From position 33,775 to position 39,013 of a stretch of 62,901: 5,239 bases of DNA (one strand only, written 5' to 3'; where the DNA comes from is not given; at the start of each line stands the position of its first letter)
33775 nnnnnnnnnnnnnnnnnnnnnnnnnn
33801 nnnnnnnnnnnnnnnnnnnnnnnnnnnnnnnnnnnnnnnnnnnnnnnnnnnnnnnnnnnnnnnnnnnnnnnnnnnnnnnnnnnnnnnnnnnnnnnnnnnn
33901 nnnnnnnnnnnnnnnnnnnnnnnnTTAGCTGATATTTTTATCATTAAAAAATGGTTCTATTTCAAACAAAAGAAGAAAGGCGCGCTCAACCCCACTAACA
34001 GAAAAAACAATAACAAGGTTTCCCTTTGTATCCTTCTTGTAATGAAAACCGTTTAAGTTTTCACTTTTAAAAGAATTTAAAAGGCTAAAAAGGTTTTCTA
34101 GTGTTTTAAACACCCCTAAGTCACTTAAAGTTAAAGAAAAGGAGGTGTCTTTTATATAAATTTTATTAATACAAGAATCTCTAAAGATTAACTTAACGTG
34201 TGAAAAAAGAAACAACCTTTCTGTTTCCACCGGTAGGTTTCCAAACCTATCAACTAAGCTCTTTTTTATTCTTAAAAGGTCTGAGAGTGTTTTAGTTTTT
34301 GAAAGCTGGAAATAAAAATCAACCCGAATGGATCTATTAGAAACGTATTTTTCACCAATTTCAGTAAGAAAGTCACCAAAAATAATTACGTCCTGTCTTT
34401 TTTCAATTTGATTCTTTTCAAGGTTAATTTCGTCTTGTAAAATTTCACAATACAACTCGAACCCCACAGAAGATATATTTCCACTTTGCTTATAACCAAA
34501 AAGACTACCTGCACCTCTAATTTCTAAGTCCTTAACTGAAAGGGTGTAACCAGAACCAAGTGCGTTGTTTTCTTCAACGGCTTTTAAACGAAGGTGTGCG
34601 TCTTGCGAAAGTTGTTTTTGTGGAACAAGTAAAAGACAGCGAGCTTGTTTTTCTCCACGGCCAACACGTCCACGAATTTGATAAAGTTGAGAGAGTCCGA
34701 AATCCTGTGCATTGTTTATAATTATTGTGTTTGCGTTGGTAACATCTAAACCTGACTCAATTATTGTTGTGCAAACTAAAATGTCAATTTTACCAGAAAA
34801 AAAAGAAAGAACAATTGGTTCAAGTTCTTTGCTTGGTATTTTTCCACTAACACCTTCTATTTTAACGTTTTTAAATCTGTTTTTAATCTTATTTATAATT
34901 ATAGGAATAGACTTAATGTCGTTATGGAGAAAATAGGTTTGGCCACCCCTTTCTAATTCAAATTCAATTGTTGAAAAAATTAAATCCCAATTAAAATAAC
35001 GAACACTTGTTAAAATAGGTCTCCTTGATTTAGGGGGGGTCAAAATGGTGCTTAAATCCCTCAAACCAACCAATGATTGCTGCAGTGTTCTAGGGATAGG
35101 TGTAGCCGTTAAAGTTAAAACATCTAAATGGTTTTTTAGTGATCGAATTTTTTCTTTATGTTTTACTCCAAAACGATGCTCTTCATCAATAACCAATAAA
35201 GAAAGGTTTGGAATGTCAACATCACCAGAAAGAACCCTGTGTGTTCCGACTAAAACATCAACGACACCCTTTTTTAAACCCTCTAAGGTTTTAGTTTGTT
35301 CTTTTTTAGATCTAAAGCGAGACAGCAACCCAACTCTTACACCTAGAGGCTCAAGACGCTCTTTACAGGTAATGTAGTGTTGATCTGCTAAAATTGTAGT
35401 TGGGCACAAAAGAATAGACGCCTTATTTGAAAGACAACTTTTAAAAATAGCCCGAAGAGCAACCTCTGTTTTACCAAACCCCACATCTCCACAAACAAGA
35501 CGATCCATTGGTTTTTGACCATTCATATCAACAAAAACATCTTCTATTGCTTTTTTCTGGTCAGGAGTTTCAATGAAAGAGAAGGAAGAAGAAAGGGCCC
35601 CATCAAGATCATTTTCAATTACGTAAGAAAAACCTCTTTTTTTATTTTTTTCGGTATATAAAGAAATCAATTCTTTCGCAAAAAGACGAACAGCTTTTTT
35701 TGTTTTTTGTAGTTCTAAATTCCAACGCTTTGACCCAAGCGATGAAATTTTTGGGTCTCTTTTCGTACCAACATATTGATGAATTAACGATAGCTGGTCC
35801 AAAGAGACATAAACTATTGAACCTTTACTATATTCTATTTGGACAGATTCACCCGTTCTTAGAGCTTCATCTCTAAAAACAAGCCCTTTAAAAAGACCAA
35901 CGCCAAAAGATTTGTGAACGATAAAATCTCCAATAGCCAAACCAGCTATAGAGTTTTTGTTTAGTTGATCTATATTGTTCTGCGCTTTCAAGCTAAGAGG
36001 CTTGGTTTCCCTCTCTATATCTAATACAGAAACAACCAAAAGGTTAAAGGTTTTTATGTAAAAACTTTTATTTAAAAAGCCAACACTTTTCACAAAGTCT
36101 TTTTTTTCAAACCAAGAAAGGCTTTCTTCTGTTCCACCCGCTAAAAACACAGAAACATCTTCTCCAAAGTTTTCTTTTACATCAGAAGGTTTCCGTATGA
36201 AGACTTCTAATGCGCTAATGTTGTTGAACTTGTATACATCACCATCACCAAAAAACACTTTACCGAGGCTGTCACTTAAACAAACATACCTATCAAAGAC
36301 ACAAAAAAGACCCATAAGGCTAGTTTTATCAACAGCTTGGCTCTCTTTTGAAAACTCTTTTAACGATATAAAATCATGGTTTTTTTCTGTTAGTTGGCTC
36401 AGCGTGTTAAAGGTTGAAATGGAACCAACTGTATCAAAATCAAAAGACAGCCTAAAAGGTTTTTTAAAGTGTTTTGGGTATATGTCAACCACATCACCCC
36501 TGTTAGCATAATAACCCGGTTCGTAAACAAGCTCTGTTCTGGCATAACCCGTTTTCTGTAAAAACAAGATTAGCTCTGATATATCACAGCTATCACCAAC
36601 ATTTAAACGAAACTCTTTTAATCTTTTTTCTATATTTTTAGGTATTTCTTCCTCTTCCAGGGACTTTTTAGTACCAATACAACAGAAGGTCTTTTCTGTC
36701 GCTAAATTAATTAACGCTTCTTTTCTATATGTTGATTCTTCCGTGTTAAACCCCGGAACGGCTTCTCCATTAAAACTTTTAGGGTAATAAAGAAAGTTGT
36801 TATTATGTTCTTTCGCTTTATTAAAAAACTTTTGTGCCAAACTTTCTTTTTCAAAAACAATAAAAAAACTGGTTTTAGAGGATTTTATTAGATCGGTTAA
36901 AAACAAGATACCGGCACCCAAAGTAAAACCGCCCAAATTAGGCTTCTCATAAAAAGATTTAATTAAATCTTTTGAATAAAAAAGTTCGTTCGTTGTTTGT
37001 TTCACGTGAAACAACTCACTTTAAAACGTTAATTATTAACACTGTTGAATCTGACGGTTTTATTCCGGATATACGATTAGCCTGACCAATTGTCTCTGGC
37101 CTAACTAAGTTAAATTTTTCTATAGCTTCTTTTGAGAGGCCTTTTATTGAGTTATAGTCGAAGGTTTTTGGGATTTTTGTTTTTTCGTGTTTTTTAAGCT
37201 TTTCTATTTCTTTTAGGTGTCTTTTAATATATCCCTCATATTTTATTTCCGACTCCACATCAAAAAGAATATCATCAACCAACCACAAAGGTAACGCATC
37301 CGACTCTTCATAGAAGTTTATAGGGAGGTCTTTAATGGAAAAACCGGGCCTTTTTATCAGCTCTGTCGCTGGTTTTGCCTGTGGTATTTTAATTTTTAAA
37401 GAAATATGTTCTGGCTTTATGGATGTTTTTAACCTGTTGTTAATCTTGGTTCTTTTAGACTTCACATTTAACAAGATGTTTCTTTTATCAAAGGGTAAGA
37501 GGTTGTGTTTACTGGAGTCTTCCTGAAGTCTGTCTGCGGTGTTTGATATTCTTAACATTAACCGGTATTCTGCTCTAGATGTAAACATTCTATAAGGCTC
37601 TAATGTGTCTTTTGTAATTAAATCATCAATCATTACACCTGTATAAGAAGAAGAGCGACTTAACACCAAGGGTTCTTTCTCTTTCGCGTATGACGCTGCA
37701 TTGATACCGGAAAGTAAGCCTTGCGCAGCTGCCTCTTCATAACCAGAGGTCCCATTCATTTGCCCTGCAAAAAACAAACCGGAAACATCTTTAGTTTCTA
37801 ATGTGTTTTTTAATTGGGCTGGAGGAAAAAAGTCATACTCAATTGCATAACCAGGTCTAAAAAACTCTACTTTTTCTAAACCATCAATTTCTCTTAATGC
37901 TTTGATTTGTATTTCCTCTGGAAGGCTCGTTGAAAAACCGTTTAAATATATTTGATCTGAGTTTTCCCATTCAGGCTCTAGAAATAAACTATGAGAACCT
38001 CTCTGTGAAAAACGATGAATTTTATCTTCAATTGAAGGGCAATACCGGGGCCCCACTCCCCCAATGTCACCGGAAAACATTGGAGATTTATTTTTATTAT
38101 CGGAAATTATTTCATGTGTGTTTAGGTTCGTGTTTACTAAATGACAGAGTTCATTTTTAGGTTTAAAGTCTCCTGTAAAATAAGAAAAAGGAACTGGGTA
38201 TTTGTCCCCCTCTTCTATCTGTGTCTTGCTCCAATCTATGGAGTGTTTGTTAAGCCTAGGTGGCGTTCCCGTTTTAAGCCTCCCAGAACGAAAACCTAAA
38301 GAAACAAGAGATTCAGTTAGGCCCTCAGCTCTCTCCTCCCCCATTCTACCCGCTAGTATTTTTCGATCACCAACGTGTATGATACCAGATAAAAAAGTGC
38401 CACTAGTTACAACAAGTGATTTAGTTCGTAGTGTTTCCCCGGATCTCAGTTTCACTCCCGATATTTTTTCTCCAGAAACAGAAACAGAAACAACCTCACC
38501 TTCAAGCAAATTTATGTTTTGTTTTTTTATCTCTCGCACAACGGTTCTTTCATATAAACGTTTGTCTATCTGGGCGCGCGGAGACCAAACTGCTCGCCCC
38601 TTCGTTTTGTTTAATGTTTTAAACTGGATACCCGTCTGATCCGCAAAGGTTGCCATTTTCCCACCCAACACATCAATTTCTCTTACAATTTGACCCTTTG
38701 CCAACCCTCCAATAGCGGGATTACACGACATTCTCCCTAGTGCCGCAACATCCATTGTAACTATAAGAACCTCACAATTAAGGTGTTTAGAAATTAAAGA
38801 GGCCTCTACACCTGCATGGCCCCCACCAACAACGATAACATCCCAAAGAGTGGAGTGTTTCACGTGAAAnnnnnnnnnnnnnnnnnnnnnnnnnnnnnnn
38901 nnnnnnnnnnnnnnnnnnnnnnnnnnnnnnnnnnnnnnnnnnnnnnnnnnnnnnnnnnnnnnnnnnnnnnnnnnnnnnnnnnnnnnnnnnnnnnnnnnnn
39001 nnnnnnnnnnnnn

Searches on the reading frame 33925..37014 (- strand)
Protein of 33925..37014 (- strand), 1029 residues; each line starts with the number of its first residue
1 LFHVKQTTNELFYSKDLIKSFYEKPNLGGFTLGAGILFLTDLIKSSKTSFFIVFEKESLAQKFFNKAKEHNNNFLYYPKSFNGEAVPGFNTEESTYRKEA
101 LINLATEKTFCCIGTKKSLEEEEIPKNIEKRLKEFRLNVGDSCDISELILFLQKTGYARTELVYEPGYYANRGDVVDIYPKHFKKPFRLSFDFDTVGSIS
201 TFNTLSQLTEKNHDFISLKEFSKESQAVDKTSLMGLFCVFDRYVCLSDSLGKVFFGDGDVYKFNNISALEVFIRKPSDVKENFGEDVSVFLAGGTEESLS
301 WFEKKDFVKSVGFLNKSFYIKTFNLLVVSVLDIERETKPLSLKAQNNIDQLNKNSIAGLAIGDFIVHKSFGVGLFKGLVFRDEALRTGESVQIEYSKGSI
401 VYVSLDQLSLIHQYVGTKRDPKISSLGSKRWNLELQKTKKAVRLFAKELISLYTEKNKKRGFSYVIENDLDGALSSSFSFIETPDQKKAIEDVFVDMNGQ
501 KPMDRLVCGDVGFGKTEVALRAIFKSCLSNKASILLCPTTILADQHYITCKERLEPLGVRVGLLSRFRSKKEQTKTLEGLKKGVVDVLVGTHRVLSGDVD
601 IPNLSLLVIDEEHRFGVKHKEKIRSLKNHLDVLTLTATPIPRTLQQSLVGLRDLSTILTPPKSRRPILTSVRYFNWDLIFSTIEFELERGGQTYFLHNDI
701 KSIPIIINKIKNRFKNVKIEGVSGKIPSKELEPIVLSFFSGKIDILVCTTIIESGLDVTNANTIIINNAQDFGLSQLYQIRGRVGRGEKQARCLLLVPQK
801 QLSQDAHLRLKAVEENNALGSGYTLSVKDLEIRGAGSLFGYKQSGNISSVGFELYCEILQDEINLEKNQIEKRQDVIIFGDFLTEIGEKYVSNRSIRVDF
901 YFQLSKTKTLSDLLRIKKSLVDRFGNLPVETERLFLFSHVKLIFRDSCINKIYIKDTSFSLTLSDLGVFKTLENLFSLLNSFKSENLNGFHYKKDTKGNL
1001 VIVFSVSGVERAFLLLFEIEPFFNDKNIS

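Call 81: search_protein_families(library=pfam, proteins=[window:33925-37014:-], max_evalue=0.001)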
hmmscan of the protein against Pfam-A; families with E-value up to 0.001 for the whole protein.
window:33925-37014:- (1029 aa): 7 families
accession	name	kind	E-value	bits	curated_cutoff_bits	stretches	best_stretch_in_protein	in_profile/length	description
PF00270.35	DEAD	-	4.6e-28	98.5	26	1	483-645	1-165/167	DEAD/DEAH box helicase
PF00271.37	Helicase_C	-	1e-21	77.7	23.5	1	686-786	11-108/110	Helicase conserved C-terminal domain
PF17757.6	UvrB_inter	-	7.5e-16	58.5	22.9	1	136-216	2-83/91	UvrB interaction domain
PF03461.20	TRCF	-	1.4e-13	51.4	25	1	886-964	7-85/95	TRCF domain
PF04851.21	ResIII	-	1.5e-11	44.9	22.5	1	484-639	6-162/164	Type III restriction enzyme, res subunit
PF02559.22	CarD_TRCF_RID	-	2.7e-09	37.4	23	1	359-415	1-57/57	CarD-like/TRCF RID domain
PF13401.12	AAA_22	-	2e-05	25.3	27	1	506-629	9-110/130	AAA domain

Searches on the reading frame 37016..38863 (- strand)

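Call 76: search_protein_families(library=pfam, proteins=[window:37016-38863:-], max_evalue=0.00001)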
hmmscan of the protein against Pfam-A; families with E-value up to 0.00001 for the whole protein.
window:37016-38863:- (615 aa): 5 families
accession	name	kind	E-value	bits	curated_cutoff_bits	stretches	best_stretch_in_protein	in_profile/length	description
PF01134.28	GIDA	-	7.1e-152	506.4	22.1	1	8-397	1-391/391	Glucose inhibited division protein A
PF13932.14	SAM_GIDA_C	-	7.7e-24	83.7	27.1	1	554-609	1-56/57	tRNA modifying enzyme MnmG/GidA C-terminal helical bundle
PF21680.2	GIDA_C_1st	-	2.6e-07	31.7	24.7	1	466-549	9-95/96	tRNA modifying enzyme MnmG/GidA C-terminal helical domain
PF12831.13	FAD_oxidored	-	1e-06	28.7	27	1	8-238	1-218/416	FAD dependent oxidoreductase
PF07992.20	Pyr_redox_2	-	5.1e-06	26.6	26.1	1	8-155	2-108/291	Pyridine nucleotide-disulphide oxidoreductase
